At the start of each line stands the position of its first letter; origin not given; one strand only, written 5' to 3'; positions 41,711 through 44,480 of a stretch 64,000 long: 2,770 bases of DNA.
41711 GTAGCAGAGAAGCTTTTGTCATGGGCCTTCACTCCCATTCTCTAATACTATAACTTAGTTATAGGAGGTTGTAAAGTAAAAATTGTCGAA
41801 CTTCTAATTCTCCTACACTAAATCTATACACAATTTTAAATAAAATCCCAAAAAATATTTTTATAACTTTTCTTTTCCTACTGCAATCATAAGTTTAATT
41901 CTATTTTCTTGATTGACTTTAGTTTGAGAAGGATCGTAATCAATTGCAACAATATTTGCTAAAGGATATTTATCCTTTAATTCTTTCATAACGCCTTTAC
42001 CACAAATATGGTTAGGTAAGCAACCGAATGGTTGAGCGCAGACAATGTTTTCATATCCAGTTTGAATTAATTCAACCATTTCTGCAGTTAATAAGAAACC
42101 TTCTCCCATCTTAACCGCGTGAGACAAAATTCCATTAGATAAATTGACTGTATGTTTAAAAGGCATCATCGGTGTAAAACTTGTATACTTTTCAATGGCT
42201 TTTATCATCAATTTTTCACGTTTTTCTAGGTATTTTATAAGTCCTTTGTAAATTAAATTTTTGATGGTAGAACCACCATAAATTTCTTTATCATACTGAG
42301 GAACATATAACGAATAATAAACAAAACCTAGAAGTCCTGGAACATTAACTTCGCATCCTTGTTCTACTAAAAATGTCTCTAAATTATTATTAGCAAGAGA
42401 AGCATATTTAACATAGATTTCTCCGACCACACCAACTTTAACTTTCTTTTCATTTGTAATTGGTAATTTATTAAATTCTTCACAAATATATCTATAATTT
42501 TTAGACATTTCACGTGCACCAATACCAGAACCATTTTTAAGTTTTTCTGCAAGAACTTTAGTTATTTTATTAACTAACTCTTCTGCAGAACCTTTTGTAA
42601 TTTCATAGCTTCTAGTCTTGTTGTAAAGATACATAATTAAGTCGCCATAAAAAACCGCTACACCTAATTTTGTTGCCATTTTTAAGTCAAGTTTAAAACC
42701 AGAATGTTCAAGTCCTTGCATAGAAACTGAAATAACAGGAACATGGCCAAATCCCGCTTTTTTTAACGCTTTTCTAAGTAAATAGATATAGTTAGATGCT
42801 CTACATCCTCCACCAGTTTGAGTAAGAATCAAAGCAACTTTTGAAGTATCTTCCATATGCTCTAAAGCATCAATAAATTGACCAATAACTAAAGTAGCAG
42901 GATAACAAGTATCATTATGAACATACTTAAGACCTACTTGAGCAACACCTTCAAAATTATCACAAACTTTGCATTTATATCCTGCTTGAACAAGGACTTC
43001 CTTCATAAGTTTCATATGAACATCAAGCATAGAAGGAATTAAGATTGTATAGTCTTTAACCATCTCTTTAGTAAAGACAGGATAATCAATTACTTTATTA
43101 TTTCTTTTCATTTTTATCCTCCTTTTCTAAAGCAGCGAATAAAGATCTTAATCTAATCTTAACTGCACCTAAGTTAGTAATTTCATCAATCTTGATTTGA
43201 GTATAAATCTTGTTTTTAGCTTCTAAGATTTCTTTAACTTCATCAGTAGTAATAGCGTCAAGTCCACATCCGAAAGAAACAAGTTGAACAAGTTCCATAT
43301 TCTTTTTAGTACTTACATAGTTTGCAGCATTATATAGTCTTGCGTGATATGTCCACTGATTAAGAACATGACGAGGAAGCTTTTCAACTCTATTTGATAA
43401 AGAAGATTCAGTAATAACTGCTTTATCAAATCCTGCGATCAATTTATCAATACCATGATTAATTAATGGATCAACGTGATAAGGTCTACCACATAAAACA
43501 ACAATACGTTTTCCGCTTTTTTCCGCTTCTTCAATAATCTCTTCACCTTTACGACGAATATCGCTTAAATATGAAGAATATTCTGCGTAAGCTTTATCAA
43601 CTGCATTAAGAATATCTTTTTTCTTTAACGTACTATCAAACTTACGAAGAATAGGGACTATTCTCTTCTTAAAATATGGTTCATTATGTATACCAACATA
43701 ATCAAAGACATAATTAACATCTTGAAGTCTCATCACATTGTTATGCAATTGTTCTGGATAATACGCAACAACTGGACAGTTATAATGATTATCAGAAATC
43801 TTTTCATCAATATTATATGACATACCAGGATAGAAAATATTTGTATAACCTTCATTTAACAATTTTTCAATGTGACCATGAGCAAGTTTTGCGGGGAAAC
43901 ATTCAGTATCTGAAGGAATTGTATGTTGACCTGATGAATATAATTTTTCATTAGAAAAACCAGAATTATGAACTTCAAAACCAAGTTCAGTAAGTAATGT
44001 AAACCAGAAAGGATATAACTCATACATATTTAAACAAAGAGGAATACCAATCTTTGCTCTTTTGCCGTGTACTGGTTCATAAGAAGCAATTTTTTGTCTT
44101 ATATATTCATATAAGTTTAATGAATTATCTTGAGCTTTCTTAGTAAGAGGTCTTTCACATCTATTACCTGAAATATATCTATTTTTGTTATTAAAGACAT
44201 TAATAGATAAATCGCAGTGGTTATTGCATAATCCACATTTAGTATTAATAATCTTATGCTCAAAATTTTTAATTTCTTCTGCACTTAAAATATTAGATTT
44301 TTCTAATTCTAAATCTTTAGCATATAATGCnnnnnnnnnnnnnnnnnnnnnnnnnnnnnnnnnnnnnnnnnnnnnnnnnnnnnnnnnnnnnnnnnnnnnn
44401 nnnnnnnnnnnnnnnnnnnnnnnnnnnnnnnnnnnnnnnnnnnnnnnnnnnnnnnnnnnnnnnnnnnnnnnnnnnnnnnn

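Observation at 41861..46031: Orphan 2-hydroxyacyl-CoA-dehydratase-like system: double-activase fusion (977 aa) plus HgdB-like partner, with no CoA-transferase or hydroxy-acid dehydrogenase nearby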

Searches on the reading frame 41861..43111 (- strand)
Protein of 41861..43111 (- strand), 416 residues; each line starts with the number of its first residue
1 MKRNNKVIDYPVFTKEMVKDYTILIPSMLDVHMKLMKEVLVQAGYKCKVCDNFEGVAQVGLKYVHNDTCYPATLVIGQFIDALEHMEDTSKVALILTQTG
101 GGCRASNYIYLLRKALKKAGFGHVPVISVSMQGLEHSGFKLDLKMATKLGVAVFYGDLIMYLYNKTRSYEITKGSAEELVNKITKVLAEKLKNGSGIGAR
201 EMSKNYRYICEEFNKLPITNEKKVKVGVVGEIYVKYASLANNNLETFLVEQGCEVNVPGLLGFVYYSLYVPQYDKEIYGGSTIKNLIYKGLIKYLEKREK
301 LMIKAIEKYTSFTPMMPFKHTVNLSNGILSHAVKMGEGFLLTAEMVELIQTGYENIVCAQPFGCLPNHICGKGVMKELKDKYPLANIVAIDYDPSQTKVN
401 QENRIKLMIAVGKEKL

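Call 3: search_protein_families(library=pfam, proteins=[window:41861-43111:-], max_evalue=0.01)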
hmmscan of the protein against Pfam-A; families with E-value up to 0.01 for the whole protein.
window:41861-43111:- (416 aa): 2 families
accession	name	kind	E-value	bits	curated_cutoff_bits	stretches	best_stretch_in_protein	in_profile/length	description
PF06050.19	HGD-D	-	2e-05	24.8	28.4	1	62-135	255-325/342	2-hydroxyglutaryl-CoA dehydratase, D-component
PF09989.15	DUF2229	-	0.0016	18.5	29.4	0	33-82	14-65/218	CoA enzyme activase uncharacterised domain (DUF2229)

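Call 4: search_protein_families(library=ncbifam, proteins=[window:41861-43111:-], max_evalue=0.01)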
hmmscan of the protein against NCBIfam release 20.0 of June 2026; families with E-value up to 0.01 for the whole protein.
window:41861-43111:- (416 aa): 0 families

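Call 24: search_solved_structures(query=A1, max_evalue=1, show_alignments=2)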
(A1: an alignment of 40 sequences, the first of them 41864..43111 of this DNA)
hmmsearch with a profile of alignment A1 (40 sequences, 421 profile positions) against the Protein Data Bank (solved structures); distinct sequences matched with E-value up to 1: 1.
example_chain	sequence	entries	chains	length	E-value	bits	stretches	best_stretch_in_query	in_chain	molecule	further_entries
1wik_A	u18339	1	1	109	0.92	11.7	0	31-83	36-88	Thioredoxin-like protein 2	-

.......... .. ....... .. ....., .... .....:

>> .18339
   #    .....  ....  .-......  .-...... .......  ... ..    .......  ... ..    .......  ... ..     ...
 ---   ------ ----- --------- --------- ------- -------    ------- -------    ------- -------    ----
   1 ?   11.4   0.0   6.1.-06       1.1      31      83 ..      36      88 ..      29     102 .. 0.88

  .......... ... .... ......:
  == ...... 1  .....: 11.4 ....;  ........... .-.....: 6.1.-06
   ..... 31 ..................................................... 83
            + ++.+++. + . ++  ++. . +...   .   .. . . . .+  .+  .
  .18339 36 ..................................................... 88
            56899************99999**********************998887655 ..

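Call 49: predict_structure(alignment_id=A2)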
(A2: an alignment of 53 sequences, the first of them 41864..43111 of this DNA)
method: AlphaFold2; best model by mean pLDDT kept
length: 416 residues; sequences in the alignment: 53
mean_pLDDT: 84.7   pTM: 0.87
mean pLDDT of the five models: 84.7, 84.5, 82.9, 82.1, 79.6
residues with pLDDT >= 90: 208; 70-90: 153; 50-70: 39; < 50: 16
segments of 3 or more residues with pLDDT < 50: 1-5, 100-106, 365-367
pLDDT, mean of each block of 10 residues (from residue 1): 51 90 90 94 94 88 82 90 94 79 57 93 88 64 88 95 93 95 97 92 97 95 92 75 88 91 84 73 85 92 94 86 78 66 89 89 53 81 89 66 91 93
secondary structure, 60 per line:
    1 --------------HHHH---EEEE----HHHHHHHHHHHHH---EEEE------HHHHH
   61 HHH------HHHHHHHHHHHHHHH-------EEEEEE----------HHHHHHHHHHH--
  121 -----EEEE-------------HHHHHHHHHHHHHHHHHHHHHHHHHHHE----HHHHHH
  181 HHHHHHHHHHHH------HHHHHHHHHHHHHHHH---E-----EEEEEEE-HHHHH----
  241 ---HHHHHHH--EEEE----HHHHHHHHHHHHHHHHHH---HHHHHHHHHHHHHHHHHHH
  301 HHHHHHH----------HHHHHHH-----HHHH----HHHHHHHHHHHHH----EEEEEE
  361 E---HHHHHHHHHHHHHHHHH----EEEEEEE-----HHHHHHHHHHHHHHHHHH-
elements in order: H15-18 E22-25 H30-42 E46-49 H56-63 H70-84 E92-97 H108-118 E126-129 H143-169 H175-192 H199-214 E224-230 H232-236 H244-250 E253-256 H261-278 H282-307 H318-324 H330-333 H338-350 E355-361 H365-381 E386-392 H398-415

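Call 52: fold_search(model_id=the predicted structure, library=pdb)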
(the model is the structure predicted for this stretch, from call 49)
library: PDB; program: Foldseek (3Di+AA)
matches with E <= 10: 1059; with E <= 0.001: 10
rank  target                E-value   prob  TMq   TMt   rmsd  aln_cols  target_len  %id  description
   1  8s02_B                3.4e-06  1.00  0.42  0.46  10.2       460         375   12  BzdNO-benzoyl-CoA complex (released 2025-03-05)
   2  3o3m_B                3.9e-06  1.00  0.46  0.51   9.7       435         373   11  (R)-2-Hydroxyisocaproyl-CoA Dehydratase (released 2011-03-16)
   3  3o3m_D                6.6e-06  1.00  0.43  0.47  10.9       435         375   12  (R)-2-Hydroxyisocaproyl-CoA Dehydratase (released 2011-03-16)
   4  7yyl_A                2.2e-05  1.00  0.44  0.44   9.8       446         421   11  nucleotide-free DCCP:DCCP-R complex (released 2022-12-28)
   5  9g87_B                6.8e-05  1.00  0.46  0.49   9.5       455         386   11  3-methylbenzoyl-CoA reductase from Thauera chlorobenzoica (subunits MbdON ) (released 2026-02-04)
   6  3o3n_B                8.9e-05  1.00  0.47  0.51   9.6       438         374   11  (R)-2-hydroxyisocaproyl-CoA dehydratase in complex with its substrate (R)-2-hydroxyisocaproyl-CoA (released 2011-03-16)
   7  7yzm_A                9.8e-05  1.00  0.46  0.45   9.8       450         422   10  MgADPNP-bound DCCP:DCCP-R complex (released 2022-12-28)
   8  9gai_B                1.3e-04  1.00  0.45  0.48   9.2       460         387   10  3-methylbenzoyl-CoA reductase from Thauera chlorobenzoica (MbdONPQ) (released 2026-02-18)
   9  7yyl_B                1.4e-04  1.00  0.44  0.44  10.2       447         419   11  nucleotide-free DCCP:DCCP-R complex (released 2022-12-28)
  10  6eno                  1.5e-04  1.00  0.45  0.44   9.6       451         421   10  Double cubane cluster oxidoreductase (released 2018-03-14)
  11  8s2r_C                1.2e-03  1.00  0.40  0.39  11.2       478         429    9  BzdNO in partially coenzyme A - free state (released 2025-03-05)
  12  8s02_A                1.6e-03  0.99  0.41  0.40  13.6       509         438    9  BzdNO-benzoyl-CoA complex (released 2025-03-05)
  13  8s02_C                4.3e-03  0.99  0.40  0.39  11.3       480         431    9  BzdNO-benzoyl-CoA complex (released 2025-03-05)
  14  3fj1_C                4.3e-03  0.63  0.18  0.22  17.7       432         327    8  Crystal structure of putative phosphosugar isomerase (YP_167080.1) from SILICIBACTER POMEROYI DSS-3 at 1.75 A resoluti (released 2009-01-20)
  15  1yio                  9.9e-03  0.80  0.15  0.28  20.6       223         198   11  Crystallographic structure of response regulator StyR from Pseudomonas fluorescens (released 2005-09-27)
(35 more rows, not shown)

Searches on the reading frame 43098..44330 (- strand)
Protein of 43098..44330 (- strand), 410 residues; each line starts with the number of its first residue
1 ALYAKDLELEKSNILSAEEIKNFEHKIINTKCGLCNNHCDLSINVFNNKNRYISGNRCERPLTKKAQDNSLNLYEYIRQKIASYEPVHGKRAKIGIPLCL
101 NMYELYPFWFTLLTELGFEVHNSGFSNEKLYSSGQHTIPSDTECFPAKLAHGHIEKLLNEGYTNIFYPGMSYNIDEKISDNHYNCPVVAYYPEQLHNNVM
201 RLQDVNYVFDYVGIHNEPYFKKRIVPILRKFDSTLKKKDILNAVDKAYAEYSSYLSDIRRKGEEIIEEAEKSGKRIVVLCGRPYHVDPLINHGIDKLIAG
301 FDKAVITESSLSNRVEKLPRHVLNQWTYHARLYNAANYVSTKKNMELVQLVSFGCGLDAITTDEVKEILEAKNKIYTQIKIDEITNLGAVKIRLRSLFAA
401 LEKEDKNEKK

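Call 25: search_solved_structures(query=window:43098-44330:-, max_evalue=1, show_alignments=1)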
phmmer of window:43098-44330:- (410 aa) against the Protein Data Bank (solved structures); distinct sequences matched with E-value up to 1: 0.

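Call 51: predict_structure(alignment_id=A3)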
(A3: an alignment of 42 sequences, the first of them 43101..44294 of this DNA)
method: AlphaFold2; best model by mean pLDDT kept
length: 398 residues; sequences in the alignment: 42
mean_pLDDT: 83.5   pTM: 0.81
mean pLDDT of the five models: 83.5, 81.9, 81.8, 79.8, 79.7
residues with pLDDT >= 90: 190; 70-90: 132; 50-70: 62; < 50: 14
segments of 3 or more residues with pLDDT < 50: 47-52, 172-175
pLDDT, mean of each block of 10 residues (from residue 1): 67 67 56 67 49 70 96 95 94 96 98 90 73 83 96 89 70 59 85 90 91 93 97 97 95 96 93 89 91 92 66 75 92 90 73 91 87 79 90 73
secondary structure, 60 per line:
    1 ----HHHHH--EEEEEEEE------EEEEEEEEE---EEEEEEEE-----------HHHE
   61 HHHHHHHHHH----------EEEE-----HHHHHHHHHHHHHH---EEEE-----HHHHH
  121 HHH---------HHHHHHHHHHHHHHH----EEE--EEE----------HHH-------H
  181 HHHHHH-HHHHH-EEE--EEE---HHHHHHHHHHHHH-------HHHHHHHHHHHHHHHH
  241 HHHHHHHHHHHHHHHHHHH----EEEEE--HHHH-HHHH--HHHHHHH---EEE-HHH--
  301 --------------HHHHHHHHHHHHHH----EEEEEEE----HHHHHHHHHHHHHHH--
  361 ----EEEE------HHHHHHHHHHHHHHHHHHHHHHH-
elements in order: H5-9 E12-19 E26-34 E38-45 H61-70 E81-84 H90-103 E107-110 H116-123 H133-147 E152-154 E157-159 H180-186 H188-192 E194-196 E199-201 H205-217 H225-259 E264-268 H271-274 H276-279 H282-288 E292-294 H315-328 E333-339 H344-358 E365-368 H375-397

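Call 54: fold_search(model_id=the predicted structure, library=pdb)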
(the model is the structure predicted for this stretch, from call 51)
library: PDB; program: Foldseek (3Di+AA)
matches with E <= 10: 907; with E <= 0.001: 7
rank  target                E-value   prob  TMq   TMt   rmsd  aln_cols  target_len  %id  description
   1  9g87_B                1.8e-05  1.00  0.40  0.41   9.8       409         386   10  3-methylbenzoyl-CoA reductase from Thauera chlorobenzoica (subunits MbdON ) (released 2026-02-04)
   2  7yzm_A                2.4e-05  1.00  0.48  0.46   8.9       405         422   11  MgADPNP-bound DCCP:DCCP-R complex (released 2022-12-28)
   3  9gai_B                1.1e-04  1.00  0.41  0.42   9.7       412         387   10  3-methylbenzoyl-CoA reductase from Thauera chlorobenzoica (MbdONPQ) (released 2026-02-18)
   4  3tbf_D                2.9e-04  0.82  0.19  0.21  19.0       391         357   10  C-terminal domain of glucosamine-fructose-6-phosphate aminotransferase from Francisella tularensis. (released 2011-08-24)
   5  7dnr_B                4.5e-04  0.85  0.20  0.22  18.7       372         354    9  Crystal Structure of Zn-bound SIS Domain of Glucosamine-6-P Synthase from E. coli (released 2021-12-15)
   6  8s02_B                6.6e-04  1.00  0.43  0.45   9.1       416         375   12  BzdNO-benzoyl-CoA complex (released 2025-03-05)
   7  2cb0_A                9.7e-04  0.77  0.19  0.22  17.4       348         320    9  Crystal structure of glucosamine 6-phosphate deaminase from Pyrococcus furiosus (released 2007-03-13)
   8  8s02_A                1.7e-03  0.98  0.37  0.35  12.4       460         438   10  BzdNO-benzoyl-CoA complex (released 2025-03-05)
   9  3ooj_E                2.2e-03  0.60  0.19  0.14  20.3       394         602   10  C1A mutant of E. coli GlmS in complex with glucose-6P and glutamate (released 2011-10-19)
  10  9otl_C                2.4e-03  0.75  0.21  0.24  17.8       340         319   11  Crystal Structure of Salmonella FraB Deglycase, Crystal Form 1 (released 2025-08-06)
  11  3o3m_B                2.5e-03  1.00  0.45  0.48   9.2       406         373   10  (R)-2-Hydroxyisocaproyl-CoA Dehydratase (released 2011-03-16)
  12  3o3n_B                2.5e-03  1.00  0.45  0.47   9.0       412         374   11  (R)-2-hydroxyisocaproyl-CoA dehydratase in complex with its substrate (R)-2-hydroxyisocaproyl-CoA (released 2011-03-16)
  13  2cb0_B                3.0e-03  0.60  0.19  0.21  17.7       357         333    9  Crystal structure of glucosamine 6-phosphate deaminase from Pyrococcus furiosus (released 2007-03-13)
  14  1mos                  3.3e-03  0.51  0.20  0.22  19.3       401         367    9  ISOMERASE DOMAIN OF GLUCOSAMINE 6-PHOSPHATE SYNTHASE COMPLEXED WITH 2-AMINO-2-DEOXYGLUCITOL 6-PHOSPHATE (released 1999-07-29)
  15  8s02_C                3.5e-03  0.94  0.34  0.32  12.7       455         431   10  BzdNO-benzoyl-CoA complex (released 2025-03-05)
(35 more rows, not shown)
